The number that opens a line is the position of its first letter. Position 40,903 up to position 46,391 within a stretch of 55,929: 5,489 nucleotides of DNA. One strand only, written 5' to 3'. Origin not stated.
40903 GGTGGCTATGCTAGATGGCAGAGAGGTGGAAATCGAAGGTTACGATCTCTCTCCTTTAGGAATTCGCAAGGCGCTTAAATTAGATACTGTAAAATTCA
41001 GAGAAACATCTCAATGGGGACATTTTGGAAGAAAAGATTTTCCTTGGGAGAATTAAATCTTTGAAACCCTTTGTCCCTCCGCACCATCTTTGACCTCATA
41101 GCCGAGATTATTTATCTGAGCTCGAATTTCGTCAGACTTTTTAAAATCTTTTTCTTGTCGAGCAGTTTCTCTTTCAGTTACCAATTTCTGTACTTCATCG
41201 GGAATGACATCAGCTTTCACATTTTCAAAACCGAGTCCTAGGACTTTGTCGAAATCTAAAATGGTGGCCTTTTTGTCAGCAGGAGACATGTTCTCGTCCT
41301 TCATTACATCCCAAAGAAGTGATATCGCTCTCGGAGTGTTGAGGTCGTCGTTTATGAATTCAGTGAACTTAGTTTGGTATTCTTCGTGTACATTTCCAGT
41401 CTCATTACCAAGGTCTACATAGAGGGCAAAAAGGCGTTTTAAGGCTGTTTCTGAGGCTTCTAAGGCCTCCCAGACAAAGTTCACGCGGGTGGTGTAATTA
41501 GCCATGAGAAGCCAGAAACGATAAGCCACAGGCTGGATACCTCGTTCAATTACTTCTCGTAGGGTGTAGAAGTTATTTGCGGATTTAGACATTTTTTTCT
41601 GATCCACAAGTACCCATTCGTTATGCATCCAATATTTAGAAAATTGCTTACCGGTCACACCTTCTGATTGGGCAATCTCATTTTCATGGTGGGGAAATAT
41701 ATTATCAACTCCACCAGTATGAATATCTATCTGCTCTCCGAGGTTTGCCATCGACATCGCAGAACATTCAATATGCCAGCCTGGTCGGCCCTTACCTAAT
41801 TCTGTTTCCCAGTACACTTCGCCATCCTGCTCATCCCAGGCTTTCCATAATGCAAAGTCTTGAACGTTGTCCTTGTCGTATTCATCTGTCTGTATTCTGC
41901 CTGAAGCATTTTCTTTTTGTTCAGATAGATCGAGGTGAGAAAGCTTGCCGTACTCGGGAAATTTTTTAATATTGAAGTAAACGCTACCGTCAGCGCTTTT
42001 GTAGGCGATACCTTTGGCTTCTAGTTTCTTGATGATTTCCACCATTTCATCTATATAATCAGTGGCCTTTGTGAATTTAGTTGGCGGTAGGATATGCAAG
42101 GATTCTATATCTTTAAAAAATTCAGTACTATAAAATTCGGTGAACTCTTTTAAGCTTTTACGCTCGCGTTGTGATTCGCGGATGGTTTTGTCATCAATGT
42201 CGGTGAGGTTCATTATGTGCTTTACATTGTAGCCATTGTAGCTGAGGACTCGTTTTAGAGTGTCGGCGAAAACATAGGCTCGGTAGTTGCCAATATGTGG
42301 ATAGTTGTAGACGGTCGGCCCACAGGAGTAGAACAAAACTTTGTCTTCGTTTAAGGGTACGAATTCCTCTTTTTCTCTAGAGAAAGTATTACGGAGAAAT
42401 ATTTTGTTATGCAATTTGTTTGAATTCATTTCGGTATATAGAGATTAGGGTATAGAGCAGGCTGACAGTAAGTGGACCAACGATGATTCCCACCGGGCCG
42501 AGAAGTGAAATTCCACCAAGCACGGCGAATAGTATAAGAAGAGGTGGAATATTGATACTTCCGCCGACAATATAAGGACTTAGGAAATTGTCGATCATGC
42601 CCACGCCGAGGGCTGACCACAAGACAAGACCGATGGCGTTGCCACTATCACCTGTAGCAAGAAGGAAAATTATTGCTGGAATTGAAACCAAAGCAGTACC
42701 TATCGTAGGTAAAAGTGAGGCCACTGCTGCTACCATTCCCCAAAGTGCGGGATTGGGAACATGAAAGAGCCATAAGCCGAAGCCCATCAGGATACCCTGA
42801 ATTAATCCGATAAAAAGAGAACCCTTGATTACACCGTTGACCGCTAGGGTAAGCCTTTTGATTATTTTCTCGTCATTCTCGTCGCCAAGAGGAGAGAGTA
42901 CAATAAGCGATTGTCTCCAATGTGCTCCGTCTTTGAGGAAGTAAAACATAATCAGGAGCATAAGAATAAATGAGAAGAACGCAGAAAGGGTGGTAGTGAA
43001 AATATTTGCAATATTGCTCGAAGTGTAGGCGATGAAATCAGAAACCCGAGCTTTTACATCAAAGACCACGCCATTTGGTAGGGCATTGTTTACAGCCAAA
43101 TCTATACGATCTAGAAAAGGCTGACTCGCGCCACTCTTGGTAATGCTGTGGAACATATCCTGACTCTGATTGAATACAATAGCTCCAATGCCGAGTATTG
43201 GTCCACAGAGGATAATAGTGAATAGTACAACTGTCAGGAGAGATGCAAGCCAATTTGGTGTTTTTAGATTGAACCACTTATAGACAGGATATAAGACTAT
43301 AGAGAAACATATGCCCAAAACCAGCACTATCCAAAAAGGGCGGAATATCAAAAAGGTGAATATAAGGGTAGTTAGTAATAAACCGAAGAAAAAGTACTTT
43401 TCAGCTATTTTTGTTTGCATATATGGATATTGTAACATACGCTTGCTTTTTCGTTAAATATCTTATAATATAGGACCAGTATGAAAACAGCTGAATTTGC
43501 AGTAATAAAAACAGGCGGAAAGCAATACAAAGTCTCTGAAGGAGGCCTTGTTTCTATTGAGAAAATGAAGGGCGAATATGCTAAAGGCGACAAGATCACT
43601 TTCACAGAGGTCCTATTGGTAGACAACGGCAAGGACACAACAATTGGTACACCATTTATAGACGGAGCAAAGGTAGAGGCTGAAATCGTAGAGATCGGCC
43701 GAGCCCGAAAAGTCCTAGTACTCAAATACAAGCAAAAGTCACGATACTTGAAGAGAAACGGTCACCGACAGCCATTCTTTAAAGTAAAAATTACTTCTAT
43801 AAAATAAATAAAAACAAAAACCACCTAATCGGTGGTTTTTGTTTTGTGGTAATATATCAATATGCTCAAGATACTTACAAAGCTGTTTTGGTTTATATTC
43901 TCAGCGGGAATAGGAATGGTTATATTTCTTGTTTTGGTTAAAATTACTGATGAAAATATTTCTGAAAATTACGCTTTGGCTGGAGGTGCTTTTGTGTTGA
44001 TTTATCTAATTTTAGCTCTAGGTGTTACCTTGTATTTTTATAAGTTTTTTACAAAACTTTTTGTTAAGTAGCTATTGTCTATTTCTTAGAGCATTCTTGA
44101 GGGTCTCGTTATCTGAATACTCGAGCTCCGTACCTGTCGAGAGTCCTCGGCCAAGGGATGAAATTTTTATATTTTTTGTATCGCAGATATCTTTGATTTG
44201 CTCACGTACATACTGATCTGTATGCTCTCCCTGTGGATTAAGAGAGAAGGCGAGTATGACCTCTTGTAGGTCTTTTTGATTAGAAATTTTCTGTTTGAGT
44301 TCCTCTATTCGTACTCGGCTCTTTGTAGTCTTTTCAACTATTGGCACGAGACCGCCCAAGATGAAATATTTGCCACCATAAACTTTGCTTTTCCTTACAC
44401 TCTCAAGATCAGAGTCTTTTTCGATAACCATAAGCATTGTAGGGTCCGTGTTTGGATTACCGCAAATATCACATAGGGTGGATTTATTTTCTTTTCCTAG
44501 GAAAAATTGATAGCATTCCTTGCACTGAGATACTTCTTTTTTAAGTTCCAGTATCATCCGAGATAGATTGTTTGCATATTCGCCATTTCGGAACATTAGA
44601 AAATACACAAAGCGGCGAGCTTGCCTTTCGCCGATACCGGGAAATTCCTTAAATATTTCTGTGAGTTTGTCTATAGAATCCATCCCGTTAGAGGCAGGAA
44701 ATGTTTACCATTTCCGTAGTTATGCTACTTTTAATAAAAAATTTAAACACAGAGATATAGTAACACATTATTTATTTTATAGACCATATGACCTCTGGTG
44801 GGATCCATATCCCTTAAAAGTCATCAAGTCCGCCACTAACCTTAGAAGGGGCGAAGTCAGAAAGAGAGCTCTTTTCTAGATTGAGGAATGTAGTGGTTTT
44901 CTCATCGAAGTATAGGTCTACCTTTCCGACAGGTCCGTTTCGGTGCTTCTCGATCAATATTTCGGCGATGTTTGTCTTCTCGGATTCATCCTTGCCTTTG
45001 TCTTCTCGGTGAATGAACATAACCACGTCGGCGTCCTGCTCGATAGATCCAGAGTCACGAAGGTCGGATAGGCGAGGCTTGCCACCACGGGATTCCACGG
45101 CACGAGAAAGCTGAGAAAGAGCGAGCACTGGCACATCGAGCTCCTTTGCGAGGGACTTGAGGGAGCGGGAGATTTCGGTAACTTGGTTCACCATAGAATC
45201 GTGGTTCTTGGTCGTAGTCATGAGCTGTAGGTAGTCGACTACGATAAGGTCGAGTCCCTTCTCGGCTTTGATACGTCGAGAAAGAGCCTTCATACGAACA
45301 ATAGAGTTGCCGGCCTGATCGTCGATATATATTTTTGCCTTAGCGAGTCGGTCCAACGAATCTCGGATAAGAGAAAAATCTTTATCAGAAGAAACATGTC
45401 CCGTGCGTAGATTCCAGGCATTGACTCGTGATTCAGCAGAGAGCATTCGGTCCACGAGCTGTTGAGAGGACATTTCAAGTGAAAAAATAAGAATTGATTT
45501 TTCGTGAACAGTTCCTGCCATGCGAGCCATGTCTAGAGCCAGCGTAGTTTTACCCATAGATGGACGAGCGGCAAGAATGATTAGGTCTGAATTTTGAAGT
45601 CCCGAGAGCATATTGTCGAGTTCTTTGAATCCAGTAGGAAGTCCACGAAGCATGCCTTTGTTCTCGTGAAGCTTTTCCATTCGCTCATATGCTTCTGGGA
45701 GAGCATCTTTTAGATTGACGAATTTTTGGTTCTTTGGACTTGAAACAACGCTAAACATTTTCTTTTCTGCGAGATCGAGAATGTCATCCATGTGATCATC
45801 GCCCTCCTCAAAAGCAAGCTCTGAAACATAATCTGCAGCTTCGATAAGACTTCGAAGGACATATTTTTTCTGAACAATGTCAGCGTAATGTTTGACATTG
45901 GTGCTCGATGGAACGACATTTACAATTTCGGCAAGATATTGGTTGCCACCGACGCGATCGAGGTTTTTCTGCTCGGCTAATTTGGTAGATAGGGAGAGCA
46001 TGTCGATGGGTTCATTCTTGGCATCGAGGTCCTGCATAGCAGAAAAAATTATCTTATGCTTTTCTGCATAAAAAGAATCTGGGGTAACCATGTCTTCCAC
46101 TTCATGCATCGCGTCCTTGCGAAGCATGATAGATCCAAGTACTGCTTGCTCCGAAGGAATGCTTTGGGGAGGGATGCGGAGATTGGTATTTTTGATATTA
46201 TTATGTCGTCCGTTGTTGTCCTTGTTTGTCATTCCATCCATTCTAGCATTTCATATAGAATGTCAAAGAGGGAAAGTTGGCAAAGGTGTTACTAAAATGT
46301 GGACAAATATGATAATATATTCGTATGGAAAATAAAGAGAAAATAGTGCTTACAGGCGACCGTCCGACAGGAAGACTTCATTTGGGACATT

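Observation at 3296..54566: Window-wide pattern: G+C-rich ORFs packaged as self-contained, SD-bearing cassettes in a leaderless, SD-poor A+T-rich genome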

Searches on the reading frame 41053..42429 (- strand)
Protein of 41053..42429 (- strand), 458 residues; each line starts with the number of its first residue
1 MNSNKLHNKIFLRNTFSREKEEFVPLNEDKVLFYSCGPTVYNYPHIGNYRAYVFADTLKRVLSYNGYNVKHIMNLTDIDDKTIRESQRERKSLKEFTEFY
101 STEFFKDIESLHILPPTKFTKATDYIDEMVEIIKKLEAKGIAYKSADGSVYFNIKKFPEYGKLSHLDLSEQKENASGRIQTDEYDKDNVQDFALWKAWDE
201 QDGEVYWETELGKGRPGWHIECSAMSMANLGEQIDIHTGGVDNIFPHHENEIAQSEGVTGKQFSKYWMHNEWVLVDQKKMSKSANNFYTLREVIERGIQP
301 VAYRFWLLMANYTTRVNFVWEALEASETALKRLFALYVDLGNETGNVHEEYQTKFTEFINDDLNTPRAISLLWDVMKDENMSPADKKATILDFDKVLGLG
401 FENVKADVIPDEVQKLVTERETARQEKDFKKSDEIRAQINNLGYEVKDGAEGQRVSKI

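Call 86: search_protein_families(library=pfam, proteins=[window:41053-42429:-], max_evalue=0.001)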
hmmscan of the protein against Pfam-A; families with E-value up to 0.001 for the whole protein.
window:41053-42429:- (458 aa): 6 families
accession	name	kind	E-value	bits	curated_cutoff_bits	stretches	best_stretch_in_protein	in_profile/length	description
PF01406.26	tRNA-synt_1e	-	8e-107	357.5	27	1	23-326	2-299/301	tRNA synthetases class I (C) catalytic domain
PF09334.17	tRNA-synt_1g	-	6.9e-11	42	20.1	2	41-152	11-123/391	tRNA synthetases class I (M)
PF23493.1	CysS_C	-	6.4e-08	33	23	1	409-454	4-49/51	Cysteinyl-tRNA ligase anticodon binding domain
PF01921.24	tRNA-synt_1f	-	6.4e-06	25.8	27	0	27-80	20-72/360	tRNA synthetases class I (K)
PF09190.17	DALR_2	-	2.4e-05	25.2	22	1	354-384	1-31/57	DALR domain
PF00133.28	tRNA-synt_1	-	0.0004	19.7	22.7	0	235-318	330-413/414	tRNA synthetases class I (I, L, M and V)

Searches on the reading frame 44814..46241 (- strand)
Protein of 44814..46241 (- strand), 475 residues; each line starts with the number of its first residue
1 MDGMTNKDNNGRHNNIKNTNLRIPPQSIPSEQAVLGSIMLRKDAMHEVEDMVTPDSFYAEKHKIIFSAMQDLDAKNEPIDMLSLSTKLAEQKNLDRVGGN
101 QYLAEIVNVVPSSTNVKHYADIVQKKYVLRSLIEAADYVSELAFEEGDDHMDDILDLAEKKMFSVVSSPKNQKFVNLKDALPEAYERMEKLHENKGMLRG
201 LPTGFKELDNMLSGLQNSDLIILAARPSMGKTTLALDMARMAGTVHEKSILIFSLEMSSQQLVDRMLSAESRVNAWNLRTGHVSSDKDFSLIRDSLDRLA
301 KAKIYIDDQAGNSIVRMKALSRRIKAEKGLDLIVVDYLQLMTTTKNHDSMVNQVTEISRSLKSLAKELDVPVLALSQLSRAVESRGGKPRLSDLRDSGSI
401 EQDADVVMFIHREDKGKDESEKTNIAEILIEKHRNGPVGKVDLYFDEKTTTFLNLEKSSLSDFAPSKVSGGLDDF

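Call 87: search_protein_families(library=pfam, proteins=[window:44814-46241:-], max_evalue=0.001)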
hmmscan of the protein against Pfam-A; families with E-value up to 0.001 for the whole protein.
window:44814-46241:- (475 aa): 4 families
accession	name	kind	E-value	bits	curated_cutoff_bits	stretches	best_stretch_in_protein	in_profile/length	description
PF03796.21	DnaB_C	-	5.4e-99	331.1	27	1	200-453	1-254/255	DnaB-like helicase C terminal domain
PF00772.26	DnaB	-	8.6e-35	119.3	23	1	24-124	2-102/103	DnaB-like helicase N terminal domain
PF13481.12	AAA_25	-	1.4e-12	48.1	27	1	206-378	20-190/195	AAA domain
PF06745.19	ATPase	-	0.00011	22.1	26.6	1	202-364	2-154/231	KaiC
